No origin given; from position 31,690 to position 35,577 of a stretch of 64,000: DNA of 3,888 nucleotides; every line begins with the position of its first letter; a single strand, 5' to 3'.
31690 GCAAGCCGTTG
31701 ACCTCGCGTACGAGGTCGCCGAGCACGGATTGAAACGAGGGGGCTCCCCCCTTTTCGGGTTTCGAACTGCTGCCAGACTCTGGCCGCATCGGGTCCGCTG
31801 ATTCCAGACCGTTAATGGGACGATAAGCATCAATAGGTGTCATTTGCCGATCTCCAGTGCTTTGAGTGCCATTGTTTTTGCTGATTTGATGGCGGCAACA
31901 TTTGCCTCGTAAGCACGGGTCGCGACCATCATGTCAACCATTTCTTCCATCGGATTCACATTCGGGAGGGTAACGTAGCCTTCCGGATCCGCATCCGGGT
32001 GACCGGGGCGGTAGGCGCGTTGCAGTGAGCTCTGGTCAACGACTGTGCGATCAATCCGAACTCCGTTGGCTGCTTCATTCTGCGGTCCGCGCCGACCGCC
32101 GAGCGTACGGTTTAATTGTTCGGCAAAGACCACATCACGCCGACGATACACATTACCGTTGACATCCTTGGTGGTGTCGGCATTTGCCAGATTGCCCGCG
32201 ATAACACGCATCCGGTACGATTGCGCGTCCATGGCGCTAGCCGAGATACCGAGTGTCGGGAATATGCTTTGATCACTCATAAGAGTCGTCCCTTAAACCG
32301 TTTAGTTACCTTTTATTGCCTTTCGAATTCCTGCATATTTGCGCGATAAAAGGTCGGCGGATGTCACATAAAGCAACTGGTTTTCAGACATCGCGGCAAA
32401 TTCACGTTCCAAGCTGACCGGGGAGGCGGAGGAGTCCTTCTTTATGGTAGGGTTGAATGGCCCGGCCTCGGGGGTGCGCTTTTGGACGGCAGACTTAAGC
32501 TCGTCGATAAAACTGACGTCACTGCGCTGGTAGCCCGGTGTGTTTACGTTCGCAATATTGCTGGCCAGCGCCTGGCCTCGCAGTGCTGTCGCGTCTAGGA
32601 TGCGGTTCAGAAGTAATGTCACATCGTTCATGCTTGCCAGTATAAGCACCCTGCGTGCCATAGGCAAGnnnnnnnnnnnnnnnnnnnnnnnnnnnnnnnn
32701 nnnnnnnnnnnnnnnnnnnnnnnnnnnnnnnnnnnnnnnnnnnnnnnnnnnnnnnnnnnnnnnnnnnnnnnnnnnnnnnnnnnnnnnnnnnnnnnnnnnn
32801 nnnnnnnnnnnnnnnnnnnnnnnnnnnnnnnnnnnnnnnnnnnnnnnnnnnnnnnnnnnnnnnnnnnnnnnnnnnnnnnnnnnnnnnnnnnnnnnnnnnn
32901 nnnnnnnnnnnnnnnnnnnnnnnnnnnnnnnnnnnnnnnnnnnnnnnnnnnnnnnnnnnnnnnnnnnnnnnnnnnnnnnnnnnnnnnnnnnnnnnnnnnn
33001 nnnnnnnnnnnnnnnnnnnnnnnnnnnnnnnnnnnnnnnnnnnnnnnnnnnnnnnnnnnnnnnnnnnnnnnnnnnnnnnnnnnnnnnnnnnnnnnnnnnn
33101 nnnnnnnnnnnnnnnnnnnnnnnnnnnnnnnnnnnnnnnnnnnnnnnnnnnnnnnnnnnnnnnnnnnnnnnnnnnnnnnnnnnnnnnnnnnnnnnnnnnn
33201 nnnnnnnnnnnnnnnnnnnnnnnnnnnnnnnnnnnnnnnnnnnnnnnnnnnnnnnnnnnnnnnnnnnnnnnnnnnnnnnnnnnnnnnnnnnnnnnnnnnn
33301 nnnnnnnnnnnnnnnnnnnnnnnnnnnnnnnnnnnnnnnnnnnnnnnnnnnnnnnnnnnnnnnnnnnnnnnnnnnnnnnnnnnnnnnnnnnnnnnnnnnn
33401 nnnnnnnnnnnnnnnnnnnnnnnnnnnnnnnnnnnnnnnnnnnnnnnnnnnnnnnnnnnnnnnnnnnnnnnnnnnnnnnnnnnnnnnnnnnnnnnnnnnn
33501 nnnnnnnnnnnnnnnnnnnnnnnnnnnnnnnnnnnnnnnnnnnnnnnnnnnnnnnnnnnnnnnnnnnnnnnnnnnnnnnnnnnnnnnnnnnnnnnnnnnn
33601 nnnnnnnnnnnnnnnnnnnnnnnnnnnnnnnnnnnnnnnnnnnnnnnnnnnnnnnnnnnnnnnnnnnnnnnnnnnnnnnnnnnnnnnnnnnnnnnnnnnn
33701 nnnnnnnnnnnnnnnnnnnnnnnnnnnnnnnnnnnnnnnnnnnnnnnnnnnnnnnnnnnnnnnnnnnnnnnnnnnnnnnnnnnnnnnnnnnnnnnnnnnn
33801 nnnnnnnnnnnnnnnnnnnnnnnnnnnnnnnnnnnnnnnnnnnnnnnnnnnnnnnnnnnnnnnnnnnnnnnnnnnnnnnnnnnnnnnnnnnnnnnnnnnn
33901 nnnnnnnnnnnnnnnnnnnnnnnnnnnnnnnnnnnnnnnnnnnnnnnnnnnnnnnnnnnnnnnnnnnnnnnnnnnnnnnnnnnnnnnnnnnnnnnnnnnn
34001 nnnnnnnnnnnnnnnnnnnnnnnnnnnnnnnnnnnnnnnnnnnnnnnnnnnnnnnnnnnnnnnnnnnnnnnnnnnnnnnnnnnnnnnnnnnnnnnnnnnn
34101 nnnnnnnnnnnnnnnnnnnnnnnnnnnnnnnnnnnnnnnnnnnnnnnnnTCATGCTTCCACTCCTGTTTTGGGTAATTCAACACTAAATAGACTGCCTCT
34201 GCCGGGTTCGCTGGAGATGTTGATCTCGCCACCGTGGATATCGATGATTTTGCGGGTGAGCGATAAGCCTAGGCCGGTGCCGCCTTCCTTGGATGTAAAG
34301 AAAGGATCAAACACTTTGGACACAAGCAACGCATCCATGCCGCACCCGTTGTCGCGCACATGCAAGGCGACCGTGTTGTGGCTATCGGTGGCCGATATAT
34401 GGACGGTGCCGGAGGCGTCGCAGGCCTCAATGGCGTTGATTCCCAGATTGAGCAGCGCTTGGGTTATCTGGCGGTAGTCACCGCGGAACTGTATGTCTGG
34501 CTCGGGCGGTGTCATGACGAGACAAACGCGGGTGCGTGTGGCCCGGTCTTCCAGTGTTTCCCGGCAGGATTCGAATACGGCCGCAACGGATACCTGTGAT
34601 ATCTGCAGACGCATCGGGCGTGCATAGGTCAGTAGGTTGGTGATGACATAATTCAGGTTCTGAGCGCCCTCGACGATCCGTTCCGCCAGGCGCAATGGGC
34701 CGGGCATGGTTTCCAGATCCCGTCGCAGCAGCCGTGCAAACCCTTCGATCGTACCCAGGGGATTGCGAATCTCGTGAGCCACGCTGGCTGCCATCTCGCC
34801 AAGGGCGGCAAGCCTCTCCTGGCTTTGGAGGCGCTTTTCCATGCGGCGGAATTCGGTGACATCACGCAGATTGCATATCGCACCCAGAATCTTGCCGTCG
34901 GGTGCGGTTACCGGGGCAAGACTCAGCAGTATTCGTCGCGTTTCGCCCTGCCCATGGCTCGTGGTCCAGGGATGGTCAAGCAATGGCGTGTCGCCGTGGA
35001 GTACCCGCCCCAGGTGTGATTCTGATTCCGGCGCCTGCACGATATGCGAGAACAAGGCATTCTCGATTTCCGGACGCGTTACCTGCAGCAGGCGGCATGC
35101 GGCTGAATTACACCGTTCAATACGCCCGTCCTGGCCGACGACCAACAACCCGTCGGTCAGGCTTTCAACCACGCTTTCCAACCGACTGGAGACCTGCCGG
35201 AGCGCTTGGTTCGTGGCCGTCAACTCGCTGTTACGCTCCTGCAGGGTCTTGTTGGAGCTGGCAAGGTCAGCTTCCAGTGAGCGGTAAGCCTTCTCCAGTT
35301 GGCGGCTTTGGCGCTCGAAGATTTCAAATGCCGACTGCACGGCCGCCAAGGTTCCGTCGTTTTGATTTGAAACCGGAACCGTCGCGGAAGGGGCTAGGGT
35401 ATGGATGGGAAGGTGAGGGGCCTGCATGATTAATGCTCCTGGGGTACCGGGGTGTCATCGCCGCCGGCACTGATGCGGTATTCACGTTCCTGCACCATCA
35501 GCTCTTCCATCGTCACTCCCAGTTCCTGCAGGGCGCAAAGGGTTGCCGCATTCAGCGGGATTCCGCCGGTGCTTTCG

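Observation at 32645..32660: sigma54 promoter family with an unusual -12 CTGCT/GTGCT element in front of ten flagellar transcription units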

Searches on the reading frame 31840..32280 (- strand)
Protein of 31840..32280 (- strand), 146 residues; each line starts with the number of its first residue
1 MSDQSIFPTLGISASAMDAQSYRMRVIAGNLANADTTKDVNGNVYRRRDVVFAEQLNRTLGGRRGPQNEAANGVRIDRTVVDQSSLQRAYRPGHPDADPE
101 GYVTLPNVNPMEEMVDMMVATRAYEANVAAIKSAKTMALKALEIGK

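Call 10: find_encoding_contigs(protein=window:31840-32280:-, flank=3000, max_places=5)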
Protein window:31840-32280:- (146 aa): 18 contigs read that carry it; 5 places shown.
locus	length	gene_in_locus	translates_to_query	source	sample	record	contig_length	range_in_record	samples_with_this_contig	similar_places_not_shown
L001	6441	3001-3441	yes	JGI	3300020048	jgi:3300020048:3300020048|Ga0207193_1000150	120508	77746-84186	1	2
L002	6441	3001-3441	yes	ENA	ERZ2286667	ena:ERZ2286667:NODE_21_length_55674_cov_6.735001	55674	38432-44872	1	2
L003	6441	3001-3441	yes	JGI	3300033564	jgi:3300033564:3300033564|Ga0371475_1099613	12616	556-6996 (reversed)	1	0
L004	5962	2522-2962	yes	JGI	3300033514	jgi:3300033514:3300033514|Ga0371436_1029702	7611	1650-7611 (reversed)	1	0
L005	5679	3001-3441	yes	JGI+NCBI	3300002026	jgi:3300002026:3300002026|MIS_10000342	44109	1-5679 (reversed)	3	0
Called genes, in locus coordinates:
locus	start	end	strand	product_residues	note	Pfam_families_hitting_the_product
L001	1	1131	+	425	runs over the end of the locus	PF00989:PAS, PF08448:PAS_4, PF13188:PAS_8 (weak), PF13426:PAS_9, PF00512:HisKA, PF02518:HATPase_c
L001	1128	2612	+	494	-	PF00072:Response_reg, PF00158:Sigma54_activat, PF01078:Mg_chelatase (faint), PF14532:Sigma54_activ_2, PF07728:AAA_5 (faint), PF25601:AAA_lid_14, PF02954:HTH_8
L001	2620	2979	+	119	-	PF00460:Flg_bb_rod (weak)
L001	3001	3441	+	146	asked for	PF00460:Flg_bb_rod (weak), PF06429:Flg_bbr_C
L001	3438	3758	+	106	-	PF02049:FliE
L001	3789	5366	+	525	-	PF01514:YscJ_FliF, PF08345:YscJ_FliF_C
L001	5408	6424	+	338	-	PF03448:MgtE_N (faint), PF14842:FliG_N, PF14841:FliG_M, PF01706:FliG_C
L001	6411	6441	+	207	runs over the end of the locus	PF02108:FliH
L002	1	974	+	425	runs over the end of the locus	PF00989:PAS (weak), PF08448:PAS_4, PF13188:PAS_8 (weak), PF13426:PAS_9, PF00512:HisKA, PF02518:HATPase_c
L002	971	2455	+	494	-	PF00072:Response_reg, PF00158:Sigma54_activat, PF14532:Sigma54_activ_2, PF07728:AAA_5 (weak), PF25601:AAA_lid_14, PF02954:HTH_8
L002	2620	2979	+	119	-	PF00460:Flg_bb_rod (weak)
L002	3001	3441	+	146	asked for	PF00460:Flg_bb_rod (weak), PF06429:Flg_bbr_C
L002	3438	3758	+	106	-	PF02049:FliE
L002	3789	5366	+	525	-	PF01514:YscJ_FliF, PF08345:YscJ_FliF_C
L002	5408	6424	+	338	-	PF03448:MgtE_N (faint), PF14842:FliG_N, PF14841:FliG_M, PF01706:FliG_C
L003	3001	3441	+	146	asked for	PF00460:Flg_bb_rod (weak), PF06429:Flg_bbr_C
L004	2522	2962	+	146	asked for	PF00460:Flg_bb_rod (weak), PF06429:Flg_bbr_C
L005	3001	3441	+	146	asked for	PF00460:Flg_bb_rod (weak), PF06429:Flg_bbr_C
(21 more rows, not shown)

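Call 16: find_homologous_proteins(query=window:31840-32280:-, max_evalue=1e-20)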
Query window:31840-32280:- (146 aa): 1838 proteins with E <= 1e-20 among 2103 candidates; the best 120 are listed.
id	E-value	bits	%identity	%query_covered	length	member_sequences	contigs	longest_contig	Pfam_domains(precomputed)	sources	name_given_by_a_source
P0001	3.3e-88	310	100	100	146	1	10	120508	PF06429.19,PF00460.26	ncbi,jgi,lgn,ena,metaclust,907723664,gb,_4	metaclust:\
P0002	6.5e-75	267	87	100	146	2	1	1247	PF06429.19,PF00460.26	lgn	-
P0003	2.3e-68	246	81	100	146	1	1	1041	PF06429.19,PF00460.26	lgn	-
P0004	9.7e-68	244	82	100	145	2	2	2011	PF06429.19,PF00460.26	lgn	-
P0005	1.8e-65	237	78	100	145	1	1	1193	PF06429.19,PF00460.26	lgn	-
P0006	6.0e-62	225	75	100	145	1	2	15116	PF06429.19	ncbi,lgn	-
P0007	1.6e-61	224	72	100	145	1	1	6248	PF06429.19,PF00460.26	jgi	-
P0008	2.0e-61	224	73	100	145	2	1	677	PF06429.19,PF00460.26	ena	-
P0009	2.8e-60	220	72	100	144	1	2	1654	PF06429.19,PF00460.26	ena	-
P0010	4.1e-60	219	73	100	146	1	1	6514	PF06429.19,PF00460.26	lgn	-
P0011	6.3e-60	219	71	100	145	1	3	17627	PF06429.19,PF00460.26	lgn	-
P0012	2.2e-58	214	72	94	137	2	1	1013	PF06429.19,PF00460.26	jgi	-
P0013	6.1e-58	212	73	94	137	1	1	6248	PF06429.19,PF00460.26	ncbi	-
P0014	7.4e-58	212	68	100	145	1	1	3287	PF06429.19,PF00460.26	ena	-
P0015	8.0e-58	212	72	94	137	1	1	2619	PF06429.19,PF00460.26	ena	-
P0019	1.6e-57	211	68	100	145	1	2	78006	PF06429.19,PF00460.26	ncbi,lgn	-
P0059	3.6e-49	184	63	100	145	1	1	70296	PF06429.19,PF00460.26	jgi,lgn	-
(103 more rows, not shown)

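Call 19: find_related_loci(query=A2, collection=metagenome_contigs, flank=10000)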
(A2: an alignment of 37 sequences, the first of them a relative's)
Query A2 (146 aa) in metagenome_contigs; peptide patterns used: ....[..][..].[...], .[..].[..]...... (x = any residue, [..] = any of these).
600 stretches matched a pattern (row limit reached: there are more); 507 encode a relative of the query (tblastn E <= 1e-3); the best 80 are kept; 80 distinct loci.
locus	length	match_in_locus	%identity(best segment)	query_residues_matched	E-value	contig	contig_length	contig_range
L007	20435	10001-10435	57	1-146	2e-48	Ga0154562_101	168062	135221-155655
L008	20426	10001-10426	53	3-146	1e-44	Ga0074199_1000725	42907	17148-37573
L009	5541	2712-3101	55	10-146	7e-43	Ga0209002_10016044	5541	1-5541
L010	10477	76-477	54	6-146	9e-42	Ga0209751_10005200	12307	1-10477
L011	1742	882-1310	50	1-146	1e-41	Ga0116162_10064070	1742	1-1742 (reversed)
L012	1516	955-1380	53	3-146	1e-41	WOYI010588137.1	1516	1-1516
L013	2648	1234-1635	50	7-146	7e-40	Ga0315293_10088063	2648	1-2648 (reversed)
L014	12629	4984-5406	47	10-146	9e-39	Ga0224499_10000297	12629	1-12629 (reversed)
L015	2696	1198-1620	47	10-146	7e-39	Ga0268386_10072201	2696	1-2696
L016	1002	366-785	48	1-143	2e-40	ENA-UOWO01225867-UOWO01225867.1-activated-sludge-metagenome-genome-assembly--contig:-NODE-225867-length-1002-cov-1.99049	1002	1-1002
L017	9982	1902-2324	47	10-146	1e-38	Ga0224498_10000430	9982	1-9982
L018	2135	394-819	44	1-146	3e-38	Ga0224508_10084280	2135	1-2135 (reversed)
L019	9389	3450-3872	48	10-146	7e-38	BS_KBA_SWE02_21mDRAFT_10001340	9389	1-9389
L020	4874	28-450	47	10-146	8e-38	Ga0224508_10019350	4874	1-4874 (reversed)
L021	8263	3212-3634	45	6-146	2e-37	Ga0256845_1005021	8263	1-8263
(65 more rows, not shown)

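Call 21: find_encoding_contigs(protein=P0006, flank=10000, max_places=2)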
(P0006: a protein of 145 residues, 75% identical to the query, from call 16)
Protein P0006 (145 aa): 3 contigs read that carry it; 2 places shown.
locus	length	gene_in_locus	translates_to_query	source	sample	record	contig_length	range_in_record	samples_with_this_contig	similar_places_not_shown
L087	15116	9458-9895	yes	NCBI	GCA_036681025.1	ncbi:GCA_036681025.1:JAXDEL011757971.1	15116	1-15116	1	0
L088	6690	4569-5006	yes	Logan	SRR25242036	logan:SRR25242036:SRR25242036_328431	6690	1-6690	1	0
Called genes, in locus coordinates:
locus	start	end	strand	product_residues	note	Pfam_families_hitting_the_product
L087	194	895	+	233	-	PF02518:HATPase_c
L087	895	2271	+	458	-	PF00072:Response_reg, PF00158:Sigma54_activat, PF14532:Sigma54_activ_2, PF07724:AAA_2 (weak), PF07728:AAA_5, PF25601:AAA_lid_14, PF02954:HTH_8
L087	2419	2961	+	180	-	-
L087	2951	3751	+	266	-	PF00072:Response_reg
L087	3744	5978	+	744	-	-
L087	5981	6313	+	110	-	-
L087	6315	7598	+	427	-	PF00989:PAS, PF08448:PAS_4, PF13426:PAS_9, PF00512:HisKA, PF02518:HATPase_c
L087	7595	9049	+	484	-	PF00072:Response_reg, PF00158:Sigma54_activat, PF14532:Sigma54_activ_2, PF07728:AAA_5, PF25601:AAA_lid_14, PF02954:HTH_8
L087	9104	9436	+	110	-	PF00460:Flg_bb_rod (weak)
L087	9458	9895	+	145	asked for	PF06429:Flg_bbr_C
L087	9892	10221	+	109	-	PF02049:FliE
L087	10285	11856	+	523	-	PF01514:YscJ_FliF, PF08345:YscJ_FliF_C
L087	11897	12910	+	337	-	PF03448:MgtE_N (faint), PF14842:FliG_N, PF14841:FliG_M, PF01706:FliG_C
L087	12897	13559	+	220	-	PF02108:FliH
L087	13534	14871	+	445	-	PF02874:ATP-synt_ab_N, PF00006:ATP-synt_ab, PF18269:T3SS_ATPase_C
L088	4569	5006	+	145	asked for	PF06429:Flg_bbr_C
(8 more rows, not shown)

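Call 22: find_encoding_contigs(protein=P0019, flank=10000, max_places=2)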
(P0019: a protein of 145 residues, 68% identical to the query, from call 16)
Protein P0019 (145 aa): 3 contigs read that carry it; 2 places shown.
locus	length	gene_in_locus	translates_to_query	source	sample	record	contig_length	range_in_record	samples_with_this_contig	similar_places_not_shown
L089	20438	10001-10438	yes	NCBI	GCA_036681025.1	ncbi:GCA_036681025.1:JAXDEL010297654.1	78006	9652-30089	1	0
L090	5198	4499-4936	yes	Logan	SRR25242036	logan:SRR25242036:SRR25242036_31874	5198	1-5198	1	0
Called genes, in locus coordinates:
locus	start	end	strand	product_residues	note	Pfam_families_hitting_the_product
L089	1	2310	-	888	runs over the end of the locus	PF01590:GAF, PF00989:PAS, PF08448:PAS_4, PF13188:PAS_8 (faint), PF13426:PAS_9 (weak), PF08447:PAS_3, PF13426:PAS_9, PF02518:HATPase_c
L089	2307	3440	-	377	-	PF08495:FIST, PF10442:FIST_C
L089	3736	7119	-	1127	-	PF00072:Response_reg, PF00989:PAS (weak), PF08448:PAS_4, PF13188:PAS_8 (weak), PF10114:PocR, PF00512:HisKA, PF02518:HATPase_c, PF00072:Response_reg, +1 more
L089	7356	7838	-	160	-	PF13471:Transglut_core3, PF01841:Transglut_core, PF24656:CEPT76_peptidase (weak)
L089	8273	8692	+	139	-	PF00072:Response_reg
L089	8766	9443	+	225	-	-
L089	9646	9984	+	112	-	-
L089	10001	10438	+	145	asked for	PF00460:Flg_bb_rod (weak), PF06429:Flg_bbr_C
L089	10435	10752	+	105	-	PF02049:FliE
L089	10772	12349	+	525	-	PF01514:YscJ_FliF, PF08345:YscJ_FliF_C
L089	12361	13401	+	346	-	PF03448:MgtE_N (faint), PF14842:FliG_N, PF14841:FliG_M, PF01706:FliG_C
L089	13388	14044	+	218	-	PF02108:FliH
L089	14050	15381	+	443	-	PF00006:ATP-synt_ab, PF18269:T3SS_ATPase_C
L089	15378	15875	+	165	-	PF02050:FliJ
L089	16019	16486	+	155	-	-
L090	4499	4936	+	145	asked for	PF00460:Flg_bb_rod (weak), PF06429:Flg_bbr_C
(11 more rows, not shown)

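Call 23: find_encoding_contigs(protein=P0059, flank=10000, max_places=2)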
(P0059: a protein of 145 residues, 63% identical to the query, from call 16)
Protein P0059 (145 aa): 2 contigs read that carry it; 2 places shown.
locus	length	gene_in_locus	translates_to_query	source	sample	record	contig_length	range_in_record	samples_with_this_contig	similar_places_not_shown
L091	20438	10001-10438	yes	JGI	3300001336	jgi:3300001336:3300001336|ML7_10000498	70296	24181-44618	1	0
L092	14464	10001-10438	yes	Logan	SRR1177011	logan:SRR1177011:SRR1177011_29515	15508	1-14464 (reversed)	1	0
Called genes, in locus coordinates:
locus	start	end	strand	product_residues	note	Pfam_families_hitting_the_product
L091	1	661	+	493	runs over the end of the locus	PF00309:Sigma54_AID, PF04963:Sigma54_CBD, PF04552:Sigma54_DBD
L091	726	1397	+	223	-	PF13581:HATPase_c_2 (weak), PF02518:HATPase_c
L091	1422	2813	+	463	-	PF00072:Response_reg, PF00158:Sigma54_activat, PF14532:Sigma54_activ_2, PF07724:AAA_2 (weak), PF07728:AAA_5, PF25601:AAA_lid_14, PF02954:HTH_8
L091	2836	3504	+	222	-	-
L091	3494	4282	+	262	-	PF00072:Response_reg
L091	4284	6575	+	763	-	-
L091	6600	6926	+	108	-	-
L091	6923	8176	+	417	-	PF00989:PAS (faint), PF08448:PAS_4, PF13188:PAS_8 (faint), PF13426:PAS_9 (weak), PF00512:HisKA, PF02518:HATPase_c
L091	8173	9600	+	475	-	PF00072:Response_reg, PF00158:Sigma54_activat, PF14532:Sigma54_activ_2, PF07728:AAA_5 (weak), PF25601:AAA_lid_14, PF02954:HTH_8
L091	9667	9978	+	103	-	-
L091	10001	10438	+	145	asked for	PF00460:Flg_bb_rod (weak), PF06429:Flg_bbr_C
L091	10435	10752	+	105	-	PF02049:FliE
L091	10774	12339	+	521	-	PF01514:YscJ_FliF, PF08345:YscJ_FliF_C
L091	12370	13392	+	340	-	PF03448:MgtE_N (faint), PF14842:FliG_N, PF14841:FliG_M, PF01706:FliG_C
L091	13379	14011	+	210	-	PF02108:FliH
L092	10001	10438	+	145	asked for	PF00460:Flg_bb_rod (weak), PF06429:Flg_bbr_C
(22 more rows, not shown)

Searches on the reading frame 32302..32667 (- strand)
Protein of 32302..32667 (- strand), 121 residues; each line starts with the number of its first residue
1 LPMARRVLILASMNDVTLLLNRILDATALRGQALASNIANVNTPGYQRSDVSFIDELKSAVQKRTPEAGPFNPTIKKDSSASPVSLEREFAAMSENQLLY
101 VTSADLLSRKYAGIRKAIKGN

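Call 8: search_protein_families(library=pfam, proteins=[window:32302-32667:-], max_evalue=0.01)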
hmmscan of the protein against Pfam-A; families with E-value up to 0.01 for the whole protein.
window:32302-32667:- (121 aa): 1 family
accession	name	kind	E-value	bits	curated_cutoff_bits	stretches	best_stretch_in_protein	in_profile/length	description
PF00460.25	Flg_bb_rod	-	6.3e-06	26.5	20.7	1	32-47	16-31/31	Flagella basal body rod protein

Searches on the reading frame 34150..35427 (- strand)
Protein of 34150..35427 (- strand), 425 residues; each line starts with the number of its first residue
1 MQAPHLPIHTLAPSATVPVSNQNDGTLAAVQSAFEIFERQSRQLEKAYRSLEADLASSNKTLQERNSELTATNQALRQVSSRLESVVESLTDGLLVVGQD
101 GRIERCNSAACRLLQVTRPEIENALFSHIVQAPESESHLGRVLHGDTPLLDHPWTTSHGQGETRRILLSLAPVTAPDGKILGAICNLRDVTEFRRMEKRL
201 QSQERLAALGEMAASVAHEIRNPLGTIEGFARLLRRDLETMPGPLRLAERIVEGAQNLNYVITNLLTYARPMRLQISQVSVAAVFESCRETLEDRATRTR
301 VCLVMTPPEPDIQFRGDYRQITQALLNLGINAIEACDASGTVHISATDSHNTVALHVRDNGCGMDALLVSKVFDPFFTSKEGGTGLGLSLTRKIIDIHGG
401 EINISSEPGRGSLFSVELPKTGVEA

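Call 9: search_protein_families(library=pfam, proteins=[window:34150-35427:-], max_evalue=0.01)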
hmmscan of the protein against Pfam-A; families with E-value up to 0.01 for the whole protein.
window:34150-35427:- (425 aa): 8 families
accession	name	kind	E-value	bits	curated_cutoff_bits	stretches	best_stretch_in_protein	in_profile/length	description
PF02518.31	HATPase_c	-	4.6e-25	88.7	26.4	1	316-421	1-110/111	Histidine kinase-, DNA gyrase B-, and HSP90-like ATPase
PF08448.16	PAS_4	-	2.3e-14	54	23.1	1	87-195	1-110/110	PAS fold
PF00512.31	HisKA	-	7e-13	48.9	26.9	1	209-270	2-62/66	His Kinase A (phospho-acceptor) domain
PF13426.13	PAS_9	-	1.5e-11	44.9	27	1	92-192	2-103/103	PAS domain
PF00989.32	PAS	-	2.2e-08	34.5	22.6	1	82-190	2-113/113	PAS fold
PF13188.13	PAS_8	-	5.7e-07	29.6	21.8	1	82-125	2-42/65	PAS domain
PF14501.12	HATPase_c_5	-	0.00028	21.2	22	1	321-407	9-91/102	GHKL domain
PF13581.12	HATPase_c_2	-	0.0054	17.2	27.4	0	329-396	40-110/127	Histidine kinase-like ATPase domain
